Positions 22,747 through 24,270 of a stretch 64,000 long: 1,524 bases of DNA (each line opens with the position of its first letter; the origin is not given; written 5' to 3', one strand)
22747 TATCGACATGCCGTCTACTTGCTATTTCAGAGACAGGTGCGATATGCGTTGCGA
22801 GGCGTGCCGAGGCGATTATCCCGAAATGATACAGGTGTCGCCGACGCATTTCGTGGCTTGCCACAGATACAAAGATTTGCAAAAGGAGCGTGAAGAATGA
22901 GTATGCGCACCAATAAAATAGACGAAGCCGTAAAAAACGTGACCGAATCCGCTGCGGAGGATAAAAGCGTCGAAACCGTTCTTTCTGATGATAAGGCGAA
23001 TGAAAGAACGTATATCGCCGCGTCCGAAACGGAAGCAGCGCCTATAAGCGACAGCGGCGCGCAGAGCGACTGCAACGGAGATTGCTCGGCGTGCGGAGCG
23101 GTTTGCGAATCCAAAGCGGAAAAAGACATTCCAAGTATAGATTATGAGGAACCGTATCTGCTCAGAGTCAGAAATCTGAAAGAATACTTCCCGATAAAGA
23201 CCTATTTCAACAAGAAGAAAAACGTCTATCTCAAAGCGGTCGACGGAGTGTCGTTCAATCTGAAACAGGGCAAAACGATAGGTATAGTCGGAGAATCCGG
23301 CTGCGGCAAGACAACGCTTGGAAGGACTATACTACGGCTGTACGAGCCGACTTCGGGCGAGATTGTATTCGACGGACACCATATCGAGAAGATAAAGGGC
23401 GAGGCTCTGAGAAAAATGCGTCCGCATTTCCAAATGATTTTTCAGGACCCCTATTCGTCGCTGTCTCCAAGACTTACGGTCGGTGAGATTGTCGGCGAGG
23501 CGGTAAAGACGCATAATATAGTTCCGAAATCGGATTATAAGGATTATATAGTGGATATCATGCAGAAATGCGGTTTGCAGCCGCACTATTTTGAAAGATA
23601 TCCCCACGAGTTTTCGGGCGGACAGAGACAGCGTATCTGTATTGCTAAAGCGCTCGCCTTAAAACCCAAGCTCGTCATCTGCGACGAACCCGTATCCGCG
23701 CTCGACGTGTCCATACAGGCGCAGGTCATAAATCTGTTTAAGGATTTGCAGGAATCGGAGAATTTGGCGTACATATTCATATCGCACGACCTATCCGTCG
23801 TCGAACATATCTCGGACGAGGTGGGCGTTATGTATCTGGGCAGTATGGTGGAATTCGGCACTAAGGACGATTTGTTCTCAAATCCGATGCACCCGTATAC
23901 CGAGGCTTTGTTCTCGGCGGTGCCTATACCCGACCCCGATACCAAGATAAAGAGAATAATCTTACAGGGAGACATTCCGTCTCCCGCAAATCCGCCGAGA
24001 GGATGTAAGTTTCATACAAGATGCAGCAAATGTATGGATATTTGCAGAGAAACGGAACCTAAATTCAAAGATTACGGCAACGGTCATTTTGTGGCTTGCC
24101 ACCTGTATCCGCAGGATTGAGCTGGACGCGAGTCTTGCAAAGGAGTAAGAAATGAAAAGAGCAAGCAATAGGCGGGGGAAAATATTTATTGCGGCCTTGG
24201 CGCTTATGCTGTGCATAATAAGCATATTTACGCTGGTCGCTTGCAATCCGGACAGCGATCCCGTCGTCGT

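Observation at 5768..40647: Candidate protein-foraging island: anchored S8 protease, oversized Opp-type importer, four giant lipoproteins, then TldD/PmbA and an M18 aminopeptidase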

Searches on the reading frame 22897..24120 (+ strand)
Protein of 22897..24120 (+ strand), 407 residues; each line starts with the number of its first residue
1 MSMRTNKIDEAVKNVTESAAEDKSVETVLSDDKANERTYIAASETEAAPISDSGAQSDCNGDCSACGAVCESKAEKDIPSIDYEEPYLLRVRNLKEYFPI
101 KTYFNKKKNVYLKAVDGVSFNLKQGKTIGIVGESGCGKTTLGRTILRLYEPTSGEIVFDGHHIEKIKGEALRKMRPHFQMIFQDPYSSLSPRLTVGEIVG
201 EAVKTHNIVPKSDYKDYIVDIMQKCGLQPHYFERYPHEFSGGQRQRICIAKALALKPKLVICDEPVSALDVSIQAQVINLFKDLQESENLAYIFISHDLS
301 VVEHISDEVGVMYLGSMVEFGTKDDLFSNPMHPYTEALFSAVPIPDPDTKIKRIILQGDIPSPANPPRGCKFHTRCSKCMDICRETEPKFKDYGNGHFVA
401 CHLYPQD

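Call 3: search_protein_families(library=pfam, proteins=[window:22897-24120:+], max_evalue=0.01)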
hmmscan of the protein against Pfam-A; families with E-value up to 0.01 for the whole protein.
window:22897-24120:+ (407 aa): 6 families
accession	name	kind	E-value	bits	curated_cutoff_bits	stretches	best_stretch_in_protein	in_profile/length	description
PF00005.33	ABC_tran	-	1.7e-34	119.8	25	1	116-266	2-136/137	ABC transporter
PF08352.17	oligo_HPY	-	3.3e-20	72.7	27.1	1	318-383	1-65/65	Oligopeptide/dipeptide transporter, C-terminal region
PF13304.12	AAA_21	-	4.3e-07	30.7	27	1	230-302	229-303/304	AAA domain, putative AbiEii toxin, Type IV TA system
PF13401.12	AAA_22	-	0.00038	21.2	27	1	128-200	8-33/130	AAA domain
PF02463.25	SMC_N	-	0.0017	18.3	40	1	128-313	27-213/220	RecF/RecN/SMC N terminal domain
PF20720.3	nSTAND3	-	0.0077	16.4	27.2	0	121-167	13-58/155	Novel STAND NTPase 3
